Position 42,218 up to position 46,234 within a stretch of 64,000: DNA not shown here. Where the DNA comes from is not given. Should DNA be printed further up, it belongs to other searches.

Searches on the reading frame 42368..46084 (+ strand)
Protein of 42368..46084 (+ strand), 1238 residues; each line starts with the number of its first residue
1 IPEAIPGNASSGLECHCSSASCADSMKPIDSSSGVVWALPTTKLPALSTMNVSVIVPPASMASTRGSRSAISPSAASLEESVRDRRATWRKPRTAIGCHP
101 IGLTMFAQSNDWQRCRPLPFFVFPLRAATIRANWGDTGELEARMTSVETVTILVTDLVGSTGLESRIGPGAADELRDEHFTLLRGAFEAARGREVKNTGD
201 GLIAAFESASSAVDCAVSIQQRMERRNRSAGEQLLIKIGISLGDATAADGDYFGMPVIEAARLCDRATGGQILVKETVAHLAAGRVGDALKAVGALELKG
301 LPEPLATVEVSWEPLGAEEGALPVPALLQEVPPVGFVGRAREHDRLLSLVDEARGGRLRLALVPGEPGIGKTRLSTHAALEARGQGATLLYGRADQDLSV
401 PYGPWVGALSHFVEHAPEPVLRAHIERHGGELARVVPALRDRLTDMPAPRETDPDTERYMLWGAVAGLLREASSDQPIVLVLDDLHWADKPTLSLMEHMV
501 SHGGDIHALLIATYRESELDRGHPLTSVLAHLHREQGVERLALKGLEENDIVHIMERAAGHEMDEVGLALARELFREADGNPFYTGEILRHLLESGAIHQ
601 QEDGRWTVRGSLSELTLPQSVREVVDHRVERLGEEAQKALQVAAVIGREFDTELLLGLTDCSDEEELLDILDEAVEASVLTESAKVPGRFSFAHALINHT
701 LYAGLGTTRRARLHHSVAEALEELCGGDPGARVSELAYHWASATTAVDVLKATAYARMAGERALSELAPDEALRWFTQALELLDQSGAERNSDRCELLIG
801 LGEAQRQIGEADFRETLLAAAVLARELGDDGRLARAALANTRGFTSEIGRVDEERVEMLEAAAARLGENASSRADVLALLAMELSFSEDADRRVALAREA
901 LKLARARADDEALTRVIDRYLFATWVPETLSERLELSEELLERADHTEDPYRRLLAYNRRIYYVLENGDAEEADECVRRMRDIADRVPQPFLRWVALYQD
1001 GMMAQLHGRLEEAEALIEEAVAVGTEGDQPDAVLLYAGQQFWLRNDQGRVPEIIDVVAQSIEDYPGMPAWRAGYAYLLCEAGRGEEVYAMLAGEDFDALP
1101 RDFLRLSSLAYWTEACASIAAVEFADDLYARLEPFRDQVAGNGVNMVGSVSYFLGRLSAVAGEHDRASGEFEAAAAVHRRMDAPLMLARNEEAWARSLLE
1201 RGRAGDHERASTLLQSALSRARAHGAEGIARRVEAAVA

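Call 79: search_protein_families(library=pfam, proteins=[window:42368-46084:+], max_evalue=0.001)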
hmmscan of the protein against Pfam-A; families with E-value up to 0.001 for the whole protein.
window:42368-46084:+ (1238 aa): 2 families
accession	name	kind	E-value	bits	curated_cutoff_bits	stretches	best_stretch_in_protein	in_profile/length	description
PF13191.12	AAA_16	-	1.7e-25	90.9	32.6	1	336-505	2-161/167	AAA ATPase domain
PF00211.25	Guanylate_cyc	-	2.9e-09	37.2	21.9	1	144-300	3-172/183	Adenylate and Guanylate cyclase catalytic domain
